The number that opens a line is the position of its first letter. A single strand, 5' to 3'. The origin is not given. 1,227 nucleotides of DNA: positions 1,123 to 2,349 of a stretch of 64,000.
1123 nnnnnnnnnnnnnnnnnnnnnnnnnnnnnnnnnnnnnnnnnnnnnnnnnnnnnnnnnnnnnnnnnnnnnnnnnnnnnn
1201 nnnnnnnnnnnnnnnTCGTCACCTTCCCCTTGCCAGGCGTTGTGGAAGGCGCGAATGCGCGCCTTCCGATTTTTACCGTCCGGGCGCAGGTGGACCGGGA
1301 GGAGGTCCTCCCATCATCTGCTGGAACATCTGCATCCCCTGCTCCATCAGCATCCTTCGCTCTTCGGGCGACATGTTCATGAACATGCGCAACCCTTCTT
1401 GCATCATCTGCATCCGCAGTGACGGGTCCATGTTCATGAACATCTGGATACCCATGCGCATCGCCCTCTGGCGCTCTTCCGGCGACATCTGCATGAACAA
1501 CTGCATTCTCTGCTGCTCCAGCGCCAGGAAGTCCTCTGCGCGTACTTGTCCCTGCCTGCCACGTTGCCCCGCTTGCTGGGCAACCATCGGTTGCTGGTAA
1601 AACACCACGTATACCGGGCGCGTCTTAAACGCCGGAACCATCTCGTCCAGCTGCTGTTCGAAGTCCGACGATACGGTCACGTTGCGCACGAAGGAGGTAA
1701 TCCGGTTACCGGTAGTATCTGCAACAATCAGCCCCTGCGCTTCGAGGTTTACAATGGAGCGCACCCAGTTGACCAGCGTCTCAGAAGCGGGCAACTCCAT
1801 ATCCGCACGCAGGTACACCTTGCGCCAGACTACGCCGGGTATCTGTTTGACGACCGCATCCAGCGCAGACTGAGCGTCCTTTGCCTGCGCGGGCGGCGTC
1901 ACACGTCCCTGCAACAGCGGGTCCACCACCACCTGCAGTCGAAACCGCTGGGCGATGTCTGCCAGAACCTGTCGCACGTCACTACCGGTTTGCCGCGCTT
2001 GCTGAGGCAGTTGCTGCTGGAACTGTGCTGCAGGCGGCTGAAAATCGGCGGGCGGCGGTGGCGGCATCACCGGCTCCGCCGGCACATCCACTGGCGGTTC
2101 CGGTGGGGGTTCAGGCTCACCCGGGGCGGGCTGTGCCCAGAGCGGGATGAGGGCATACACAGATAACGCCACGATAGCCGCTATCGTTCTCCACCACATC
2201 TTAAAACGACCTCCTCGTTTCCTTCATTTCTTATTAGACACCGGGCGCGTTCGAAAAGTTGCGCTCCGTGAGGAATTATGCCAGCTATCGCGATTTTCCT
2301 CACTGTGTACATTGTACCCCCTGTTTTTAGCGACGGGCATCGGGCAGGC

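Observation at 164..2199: ECF sigma / zinc-anti-sigma operon led by a secreted protein with Met-rich MFMNM-SPEER repeats: candidate periplasmic metal or redox stress module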

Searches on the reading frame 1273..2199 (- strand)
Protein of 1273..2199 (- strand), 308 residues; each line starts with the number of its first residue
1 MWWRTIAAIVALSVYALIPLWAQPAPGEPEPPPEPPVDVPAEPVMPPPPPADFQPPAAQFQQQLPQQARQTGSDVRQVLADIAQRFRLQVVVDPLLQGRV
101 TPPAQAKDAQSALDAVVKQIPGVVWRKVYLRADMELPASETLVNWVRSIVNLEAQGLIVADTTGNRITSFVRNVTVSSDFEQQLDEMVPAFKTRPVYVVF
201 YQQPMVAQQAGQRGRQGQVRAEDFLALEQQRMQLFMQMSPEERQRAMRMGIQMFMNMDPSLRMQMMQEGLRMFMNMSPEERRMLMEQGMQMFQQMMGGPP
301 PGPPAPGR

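Call 3: search_protein_families(library=pfam, proteins=[window:1273-2199:-], max_evalue=1)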
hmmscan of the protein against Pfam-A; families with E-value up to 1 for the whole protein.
window:1273-2199:- (308 aa): 3 families
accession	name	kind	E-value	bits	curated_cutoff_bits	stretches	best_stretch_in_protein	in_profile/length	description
PF11304.13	DUF3106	-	0.0034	18.3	24.3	1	229-285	49-103/104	Protein of unknown function (DUF3106)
PF21305.2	type_II_gspD_N0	-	0.14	12.5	27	1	73-101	6-34/71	GspD-like, N0 domain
PF24769.1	At2g29880_C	-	0.47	11.3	26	0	272-283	31-42/47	At2g29880 C-terminal domain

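Call 4: search_protein_families(library=ncbifam, proteins=[window:1273-2199:-], max_evalue=1)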
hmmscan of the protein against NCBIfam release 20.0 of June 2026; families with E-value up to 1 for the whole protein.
window:1273-2199:- (308 aa): 1 family
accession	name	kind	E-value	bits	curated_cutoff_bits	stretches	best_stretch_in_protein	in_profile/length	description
NF005730.0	PRK07546.1-4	equivalog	0.041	13.3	222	1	74-184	57-166/207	hypothetical protein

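Call 5: find_homologous_proteins(query=window:1273-2199:-, max_evalue=0.001)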
Query window:1273-2199:- (308 aa): 37 proteins with E <= 0.001 among 2179 candidates.
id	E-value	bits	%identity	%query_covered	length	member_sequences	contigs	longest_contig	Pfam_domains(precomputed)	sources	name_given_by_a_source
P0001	4.2e-176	602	91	100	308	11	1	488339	-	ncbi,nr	ncbi:MAG: hypothetical protein KatS3mg022_2708 [Armatimonadota bacterium]|nr:MAG: hypothetical prote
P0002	1.5e-169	581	89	100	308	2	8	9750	-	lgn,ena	-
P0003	1.3e-159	548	83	93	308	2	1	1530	-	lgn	-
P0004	8.8e-159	546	83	93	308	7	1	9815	-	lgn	-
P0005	1.1e-158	545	83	97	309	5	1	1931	-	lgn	-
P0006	5.3e-157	540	82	93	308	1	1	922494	-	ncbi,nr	ncbi:MAG: hypothetical protein KatS3mg023_2787 [Armatimonadota bacterium]|nr:MAG: hypothetical prote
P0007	1.2e-156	539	81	100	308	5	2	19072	-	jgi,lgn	-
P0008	1.7e-156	538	82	97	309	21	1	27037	-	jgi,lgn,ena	-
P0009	7.3e-156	536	84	95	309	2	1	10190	-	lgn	-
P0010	4.0e-155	534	82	96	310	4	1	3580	-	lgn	-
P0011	5.5e-155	533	81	93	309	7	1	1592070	-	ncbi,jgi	-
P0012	9.2e-154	529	81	96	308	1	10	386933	-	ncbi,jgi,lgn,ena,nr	ncbi:MAG: hypothetical protein K6U75_10120 [Firmicutes bacterium]|nr:hypothetical protein [Bacillota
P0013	8.1e-151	519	81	94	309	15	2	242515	-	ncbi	ncbi:MAG: hypothetical protein ACUVRT_01055 [Armatimonadota bacterium]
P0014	5.3e-150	517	80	96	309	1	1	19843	-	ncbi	-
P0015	1.0e-148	513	82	70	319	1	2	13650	-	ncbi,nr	ncbi:MAG: hypothetical protein RMM08_07705 [Armatimonadota bacterium]|nr:hypothetical protein [bacte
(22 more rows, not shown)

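Call 9: find_related_loci(query=A1, collection=genome_contigs, flank=7000)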
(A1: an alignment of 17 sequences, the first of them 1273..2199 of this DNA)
Query A1 (308 aa) in genome_contigs; peptide patterns used: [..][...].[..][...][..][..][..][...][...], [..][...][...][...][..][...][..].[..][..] (x = any residue, [..] = any of these).
243 stretches matched a pattern; 19 encode a relative of the query (tblastn E <= 1e-3); 19 distinct loci.
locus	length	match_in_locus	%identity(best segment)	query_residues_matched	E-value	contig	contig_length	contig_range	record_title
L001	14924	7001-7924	96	1-308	0e+0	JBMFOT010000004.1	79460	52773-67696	MAG: Armatimonadota bacterium isolate KM4338-44 NODE_4_length_79460_cov_3.833314, whole genome shotgun sequence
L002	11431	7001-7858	94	1-286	4e-142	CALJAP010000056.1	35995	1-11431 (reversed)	MAG: uncultured bacterium isolate S1_Bin_METABAT__209_1 genome assembly, contig: c_000002110236, whole genome shotgun se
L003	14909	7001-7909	81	1-303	2e-139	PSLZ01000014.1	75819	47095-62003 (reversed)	MAG: Armatimonadota bacterium isolate ERB_33_1 NODE_110_length_75819_cov_7.982644, whole genome shotgun sequence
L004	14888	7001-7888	81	1-295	4e-129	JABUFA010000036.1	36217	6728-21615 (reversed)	MAG: Chthonomonadia bacterium isolate Ch118 NODE_1479_length_36217_cov_30.8489_ID_8689541, whole genome shotgun sequence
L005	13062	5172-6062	81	1-295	7e-128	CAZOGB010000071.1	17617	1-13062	MAG TPA_asm: uncultured bacterium isolate binchicken_co30_132 genome assembly, contig: NODE_2335_length_17617_cov_28.227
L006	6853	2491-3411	73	1-308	1e-126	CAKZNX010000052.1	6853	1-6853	MAG TPA_asm: uncultured bacterium isolate SRR5214706_bin.3_CONCOCT_v1.1_MAG genome assembly, contig: ERZ1744544.4516, wh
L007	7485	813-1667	81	1-285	7e-120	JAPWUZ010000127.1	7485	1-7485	MAG: Armatimonadota bacterium isolate RSWS16 scaffold_2311_c1, whole genome shotgun sequence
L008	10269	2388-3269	70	4-281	8e-112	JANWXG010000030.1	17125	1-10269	MAG: bacterium isolate SKYG40 NODE_30_length_17125_cov_9.520882, whole genome shotgun sequence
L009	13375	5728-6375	82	71-285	1e-101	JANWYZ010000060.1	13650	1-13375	MAG: bacterium isolate SKYG83 NODE_60_length_13650_cov_4.213128, whole genome shotgun sequence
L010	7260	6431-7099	32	68-293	5e-37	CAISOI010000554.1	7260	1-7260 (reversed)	MAG: uncultured Chthonomonas sp. isolate Umea1_bin-0718 genome assembly, contig: bin-0718:554/960, whole genome shotgun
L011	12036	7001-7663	32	69-298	2e-32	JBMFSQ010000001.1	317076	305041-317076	MAG: Chthonomonadales bacterium isolate KM4345-29 NODE_1_length_317076_cov_9.254926, whole genome shotgun sequence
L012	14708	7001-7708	32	61-295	2e-29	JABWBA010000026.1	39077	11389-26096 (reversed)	MAG: Chthonomonadales bacterium isolate MAG_18 scaffold_850, whole genome shotgun sequence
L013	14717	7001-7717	33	58-295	4e-26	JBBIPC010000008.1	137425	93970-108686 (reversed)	MAG: Chthonomonadales bacterium isolate PLS170224_bin_294 NODE_135_length_137425_cov_9.652530, whole genome shotgun sequ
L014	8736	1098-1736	29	78-293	2e-23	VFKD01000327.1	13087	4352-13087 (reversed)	MAG: bacterium isolate Bin_57_9 c_000002001849, whole genome shotgun sequence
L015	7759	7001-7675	33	69-295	1e-26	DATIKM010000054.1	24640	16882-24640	MAG TPA_asm: Chthonomonadales bacterium isolate SMAG_U15718 k141_172210, whole genome shotgun sequence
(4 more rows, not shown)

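Call 14: search_protein_families(library=pfam, proteins=[L001:9035-9715:+, L001:9728-10639:-], max_evalue=0.01)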
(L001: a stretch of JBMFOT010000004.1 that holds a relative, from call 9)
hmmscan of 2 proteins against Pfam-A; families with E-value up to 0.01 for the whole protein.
L001:9035-9715:+ (226 aa): 2 families
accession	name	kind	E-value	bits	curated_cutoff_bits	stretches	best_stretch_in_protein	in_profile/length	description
PF24961.1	NfeD_membrane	-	1.4e-13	51.4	26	1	18-131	3-118/119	NfeD integral membrane domain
PF01957.25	NfeD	-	1.6e-08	35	29.1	1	160-206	3-49/57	NfeD-like C-terminal, partner-binding domain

L001:9728-10639:- (303 aa): 1 family
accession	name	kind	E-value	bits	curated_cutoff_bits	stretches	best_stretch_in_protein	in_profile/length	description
PF01497.23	Peripla_BP_2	-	5.7e-18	65.6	27.5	1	48-259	1-219/235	Periplasmic binding protein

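Call 17: predict_structure(alignment_id=A1)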
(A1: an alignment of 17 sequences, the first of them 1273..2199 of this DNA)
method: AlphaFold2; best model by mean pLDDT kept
length: 308 residues; sequences in the alignment: 17
mean_pLDDT: 60.6   pTM: 0.42
mean pLDDT of the five models: 60.6, 60.3, 58.8, 55.4, 51.2
residues with pLDDT >= 90: 9; 70-90: 74; 50-70: 134; < 50: 91
segments of 3 or more residues with pLDDT < 50: 15-24, 53-69, 155-175, 206-227, 295-308
pLDDT, mean of each block of 10 residues (from residue 1): 53 48 49 58 58 46 43 85 90 86 86 88 81 74 73 43 41 48 58 81 55 40 47 54 55 55 60 64 61 50 45
secondary structure, 60 per line:
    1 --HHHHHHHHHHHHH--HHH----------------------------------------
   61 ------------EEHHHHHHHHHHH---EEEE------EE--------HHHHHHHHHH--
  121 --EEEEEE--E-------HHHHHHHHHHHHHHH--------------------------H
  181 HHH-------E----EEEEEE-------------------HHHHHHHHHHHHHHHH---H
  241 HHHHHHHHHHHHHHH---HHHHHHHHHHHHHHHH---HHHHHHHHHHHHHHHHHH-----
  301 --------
elements in order: H3-15 H75-85 E89-92 H109-118 E123-128 H139-153 H180-183 E196-201 H221-236 H240-255 H259-274 H278-295

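Call 38: search_protein_representatives(alignment_id=A1)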
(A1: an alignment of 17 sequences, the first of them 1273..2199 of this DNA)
Query: 17 sequences, 292 profile positions. Proteins with E-value up to 0.001 (for the whole library): 305; up to 1e-10: 178; up to 1e-30: 72. The best 150 are listed.
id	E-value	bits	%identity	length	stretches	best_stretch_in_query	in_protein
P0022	1.2e-137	474.2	-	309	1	1-291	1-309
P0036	1.0e-112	392.4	-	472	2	41-291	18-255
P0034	1.3e-93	329.8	-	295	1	1-291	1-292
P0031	1.2e-88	313.4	-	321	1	1-208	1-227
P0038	6.1e-84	298.0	-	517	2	43-287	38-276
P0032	4.6e-83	295.1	-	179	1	118-291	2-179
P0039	1.6e-80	286.7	-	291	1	10-290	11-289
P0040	2.5e-74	266.5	-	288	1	14-287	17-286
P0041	7.1e-72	258.4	-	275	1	3-274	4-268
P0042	5.6e-71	255.4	-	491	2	40-288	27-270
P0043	7.9e-70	251.7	-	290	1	1-286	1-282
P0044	2.1e-68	247.0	-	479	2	50-276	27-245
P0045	2.0e-67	243.8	-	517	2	56-284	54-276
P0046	2.3e-67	243.6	-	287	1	8-287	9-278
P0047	5.5e-67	242.3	-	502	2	50-263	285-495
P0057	1.1e-61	224.9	-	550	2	40-287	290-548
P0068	4.9e-54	199.8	-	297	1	6-286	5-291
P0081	7.4e-45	169.7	-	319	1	10-287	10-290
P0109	6.4e-26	107.5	-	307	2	52-254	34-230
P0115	4.0e-24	101.7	-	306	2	2-254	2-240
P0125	4.9e-22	94.8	-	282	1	56-278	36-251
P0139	1.2e-18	83.6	-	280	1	54-285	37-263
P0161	1.9e-15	73.2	-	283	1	57-277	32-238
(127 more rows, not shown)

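Call 40: list_cluster_members(proteins=[P0038, P0042, P0057, P0068, P0081, P0109, P0115, P0125, P0139, P0161])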
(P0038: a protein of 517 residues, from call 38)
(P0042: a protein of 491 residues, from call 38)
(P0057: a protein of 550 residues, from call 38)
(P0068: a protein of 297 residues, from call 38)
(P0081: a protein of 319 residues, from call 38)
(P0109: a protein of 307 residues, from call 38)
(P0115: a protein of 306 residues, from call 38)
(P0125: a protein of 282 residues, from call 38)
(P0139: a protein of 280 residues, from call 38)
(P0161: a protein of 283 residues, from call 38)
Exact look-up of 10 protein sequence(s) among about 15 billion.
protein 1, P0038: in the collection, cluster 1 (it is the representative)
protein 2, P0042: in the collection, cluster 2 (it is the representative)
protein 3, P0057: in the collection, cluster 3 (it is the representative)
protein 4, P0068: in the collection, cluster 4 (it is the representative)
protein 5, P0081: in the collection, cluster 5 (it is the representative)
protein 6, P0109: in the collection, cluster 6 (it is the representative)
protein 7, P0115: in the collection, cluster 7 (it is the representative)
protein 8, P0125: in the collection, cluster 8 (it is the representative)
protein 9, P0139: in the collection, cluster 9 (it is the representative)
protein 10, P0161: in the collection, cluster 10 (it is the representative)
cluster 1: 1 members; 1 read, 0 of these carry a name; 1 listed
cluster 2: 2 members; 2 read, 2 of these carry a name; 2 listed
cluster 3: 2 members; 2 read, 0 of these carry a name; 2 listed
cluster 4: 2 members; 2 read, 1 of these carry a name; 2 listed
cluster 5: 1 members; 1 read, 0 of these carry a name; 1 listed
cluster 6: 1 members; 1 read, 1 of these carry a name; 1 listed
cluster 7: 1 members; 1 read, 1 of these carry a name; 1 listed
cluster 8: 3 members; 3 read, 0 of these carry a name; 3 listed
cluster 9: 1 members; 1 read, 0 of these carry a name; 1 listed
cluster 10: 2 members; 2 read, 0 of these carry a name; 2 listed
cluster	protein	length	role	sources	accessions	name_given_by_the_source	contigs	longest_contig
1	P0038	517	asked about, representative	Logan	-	-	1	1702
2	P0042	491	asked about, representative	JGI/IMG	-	hypothetical protein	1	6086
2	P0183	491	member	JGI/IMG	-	hypothetical protein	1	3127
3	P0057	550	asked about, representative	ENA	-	-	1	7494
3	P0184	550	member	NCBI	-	-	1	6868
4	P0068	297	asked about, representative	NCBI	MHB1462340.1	MAG: hypothetical protein ACYC1M_13730 [Armatimonadota bacterium]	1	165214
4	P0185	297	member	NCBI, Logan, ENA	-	-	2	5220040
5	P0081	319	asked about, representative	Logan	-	-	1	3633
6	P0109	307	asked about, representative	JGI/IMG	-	type II secretory pathway component GspD/PulD (secretin)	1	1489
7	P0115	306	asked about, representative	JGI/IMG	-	hypothetical protein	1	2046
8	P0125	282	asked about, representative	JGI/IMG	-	-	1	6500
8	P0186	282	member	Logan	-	-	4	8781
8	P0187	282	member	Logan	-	-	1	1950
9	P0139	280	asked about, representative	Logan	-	-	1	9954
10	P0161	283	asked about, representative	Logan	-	-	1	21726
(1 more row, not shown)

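Call 43: search_protein_families(library=pfam, alignment_id=A3, max_evalue=0.01)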
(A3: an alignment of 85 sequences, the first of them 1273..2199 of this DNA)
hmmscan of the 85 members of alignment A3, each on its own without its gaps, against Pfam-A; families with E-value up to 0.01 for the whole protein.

A. member 1, window:1273-2199:- (308 aa): 1 family
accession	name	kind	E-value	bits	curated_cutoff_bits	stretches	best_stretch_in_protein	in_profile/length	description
PF11304.13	DUF3106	-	0.0034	18.3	24.3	1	229-285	49-103/104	Protein of unknown function (DUF3106)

B. families by the number of members that match (of 85 scanned): 18 families
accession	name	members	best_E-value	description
PF07660.19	STN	19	4.4e-07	Secretin and TonB N terminus short domain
PF11304.13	DUF3106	17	1.1e-05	Protein of unknown function (DUF3106)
PF21305.2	type_II_gspD_N0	12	1.4e-06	GspD-like, N0 domain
PF16344.10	FecR_C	4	0.0023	FecR, C-terminal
PF02912.23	Phe_tRNA-synt_N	1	7e-05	Aminoacyl tRNA synthetase class II, N-terminal domain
PF24769.1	At2g29880_C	1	0.00014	At2g29880 C-terminal domain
PF16877.10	DUF5078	1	0.00032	Domain of unknown function (DUF5078)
PF13801.11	Metal_resist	1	0.0024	Heavy-metal resistance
PF16427.10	DUF5024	1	0.004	Domain of unknown function (DUF5024)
PF20703.3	nSTAND1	1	0.0056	Novel STAND NTPase 1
PF18903.5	DUF5659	1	0.0064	Domain of unknown function (DUF5659)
PF02897.21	Peptidase_S9_N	1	0.0065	Prolyl oligopeptidase, N-terminal beta-propeller domain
PF18834.6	LPD22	1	0.0072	Large polyvalent protein associated domain 22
PF02350.25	Epimerase_2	1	0.0076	UDP-N-acetylglucosamine 2-epimerase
PF10585.14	UBA_E1_SCCH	1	0.0076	Ubiquitin-activating enzyme, SCCH domain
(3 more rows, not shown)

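Call 51: predict_structure(alignment_id=A3)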
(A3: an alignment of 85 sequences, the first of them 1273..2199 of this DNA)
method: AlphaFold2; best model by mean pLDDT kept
length: 308 residues; sequences in the alignment: 85
mean_pLDDT: 83.7   pTM: 0.59
mean pLDDT of the five models: 83.7, 83.6, 83.6, 83.3, 81.5
residues with pLDDT >= 90: 175; 70-90: 54; 50-70: 76; < 50: 3
segments of 3 or more residues with pLDDT < 50: none
pLDDT, mean of each block of 10 residues (from residue 1): 83 69 54 63 59 63 55 95 98 95 96 97 97 96 95 86 92 92 95 97 72 61 83 92 93 93 93 94 91 75 67
secondary structure, 60 per line:
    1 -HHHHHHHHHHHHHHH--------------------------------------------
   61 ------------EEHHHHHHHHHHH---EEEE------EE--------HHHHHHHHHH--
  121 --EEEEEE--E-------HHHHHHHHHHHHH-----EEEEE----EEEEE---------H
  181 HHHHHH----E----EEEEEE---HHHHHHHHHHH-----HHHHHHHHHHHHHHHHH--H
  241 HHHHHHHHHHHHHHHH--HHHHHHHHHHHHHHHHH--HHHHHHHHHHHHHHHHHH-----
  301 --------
elements in order: H2-16 H75-85 E89-92 H109-118 E123-128 H139-151 E157-161 E166-170 H180-186 E196-201 H205-215 H221-237 H240-256 H259-275 H278-295

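Call 57: search_solved_structures(query=A3, max_evalue=10)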
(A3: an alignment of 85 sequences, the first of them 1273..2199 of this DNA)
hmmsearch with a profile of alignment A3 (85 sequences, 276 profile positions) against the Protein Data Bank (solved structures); distinct sequences matched with E-value up to 10: 31.
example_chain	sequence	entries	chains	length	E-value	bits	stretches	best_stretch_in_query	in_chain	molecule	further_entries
4ar0_A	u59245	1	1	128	1.4e-08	37.4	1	29-89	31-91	TYPE IV PILUS BIOGENESIS AND COMPETENCE PROTEIN PILQ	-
4av2_A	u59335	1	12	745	2.5e-07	33.3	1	27-89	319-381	TYPE IV PILUS BIOGENESIS AND COMPETENCE PROTEIN PILQ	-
9sh1_A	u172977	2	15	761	2.6e-07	33.3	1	27-89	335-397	Type IV pilus biogenesis and competence protein PilQ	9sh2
3jc8_Qa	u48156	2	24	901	5.1e-06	29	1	18-85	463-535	PilQ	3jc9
9x0w_A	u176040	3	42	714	7.4e-05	25.2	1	29-92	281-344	Fimbrial assembly protein PilQ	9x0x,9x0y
6ve2_A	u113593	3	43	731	8.3e-05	25.1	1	29-92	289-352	Fimbrial assembly protein PilQ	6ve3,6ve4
4ec5_A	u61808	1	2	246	0.00017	24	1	22-71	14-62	General secretion pathway protein D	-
4e9j_A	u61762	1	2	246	0.00017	24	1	22-71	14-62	General secretion pathway protein D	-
5mp2_A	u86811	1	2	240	0.00018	24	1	22-71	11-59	Type II secretion system protein D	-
5ngi_A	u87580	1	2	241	0.00018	24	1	22-71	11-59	Type II secretion system protein D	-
5wln_G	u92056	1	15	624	0.00052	22.4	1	23-71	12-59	Type II secretion system protein D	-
2y3m_A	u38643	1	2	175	0.0026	20.1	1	30-84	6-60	PROTEIN TRANSPORT PROTEIN HOFQ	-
6hcg_A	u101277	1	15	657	0.0027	20.1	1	4-69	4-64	Type II secretion system protein D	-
4m0n_A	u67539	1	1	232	0.0063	18.9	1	37-92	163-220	Conserved hypothetical protein, putative anti-sigma factor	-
4m0h_A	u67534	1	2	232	0.0064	18.9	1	37-92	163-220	Conserved hypothetical protein, putative anti-sigma factor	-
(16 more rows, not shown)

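Call 87: fold_search(model_id=the predicted structure, library=pdb)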
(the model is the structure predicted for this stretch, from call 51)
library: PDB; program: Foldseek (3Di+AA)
matches with E <= 10: 334; with E <= 0.001: 0
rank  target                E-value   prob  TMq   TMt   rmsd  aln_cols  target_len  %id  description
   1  3oss_D                2.9e-03  0.99  0.17  0.32  13.9       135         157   14  The crystal structure of enterotoxigenic Escherichia coli GspC-GspD complex from the type II secretion system (released 2011-08-03)
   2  4ec5_B                2.3e-02  0.63  0.12  0.17  13.8       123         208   19  Crystal structure of the S210C (dimer) mutant from the N-terminal domain of the secretin XcpQ from Pseudomonas aerugin (released 2012-12-05)
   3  5ngi_B                3.0e-02  0.77  0.15  0.21  14.1       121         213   19  Structure of XcpQN012 (released 2018-01-24)
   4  3ezj_A                3.0e-02  0.38  0.13  0.19  24.0       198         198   12  Crystal structure of the N-terminal domain of the secretin GspD from ETEC determined with the assistance of a nanobody (released 2009-02-17)
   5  7pmp_MODEL_1_A        3.7e-02  0.99  0.16  0.39   2.7        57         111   21  Solution structure of Legionella pneumophila LspD (released 2022-09-14)
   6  3ezj_E                4.2e-02  0.33  0.13  0.20  23.8       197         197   11  Crystal structure of the N-terminal domain of the secretin GspD from ETEC determined with the assistance of a nanobody (released 2009-02-17)
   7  3ezj_C                4.4e-02  0.33  0.13  0.19  23.8       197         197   12  Crystal structure of the N-terminal domain of the secretin GspD from ETEC determined with the assistance of a nanobody (released 2009-02-17)
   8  5ngi_A                6.9e-02  0.33  0.12  0.17  14.6       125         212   21  Structure of XcpQN012 (released 2018-01-24)
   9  3ezj_G                7.9e-02  0.25  0.13  0.20  23.3       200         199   11  Crystal structure of the N-terminal domain of the secretin GspD from ETEC determined with the assistance of a nanobody (released 2009-02-17)
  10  3jc8_Qa               1.2e-01  0.47  0.14  0.11  12.9       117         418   20  Architectural model of the type IVa pilus machine in a piliated state (released 2016-03-16)
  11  5mp2_B                1.4e-01  0.51  0.15  0.21  13.7       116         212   18  XcpQN012 in complex with VHH04 (released 2017-12-13)
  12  5mp2_A                1.8e-01  0.23  0.12  0.16  14.2       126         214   20  XcpQN012 in complex with VHH04 (released 2017-12-13)
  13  3j1v_A                2.5e-01  0.44  0.16  0.33  11.6       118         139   14  A refined model of the prototypical Salmonella typhimurium T3SS basal body reveals the molecular basis for its assembl (released 2013-05-22)
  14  4e9j_A                2.5e-01  0.38  0.15  0.20  13.9       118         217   18  Crystal structure of the N-terminal domain of the secretin XcpQ from Pseudomonas aeruginosa (released 2012-12-05)
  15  4e9j_B                3.0e-01  0.35  0.15  0.21  13.8       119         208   18  Crystal structure of the N-terminal domain of the secretin XcpQ from Pseudomonas aeruginosa (released 2012-12-05)
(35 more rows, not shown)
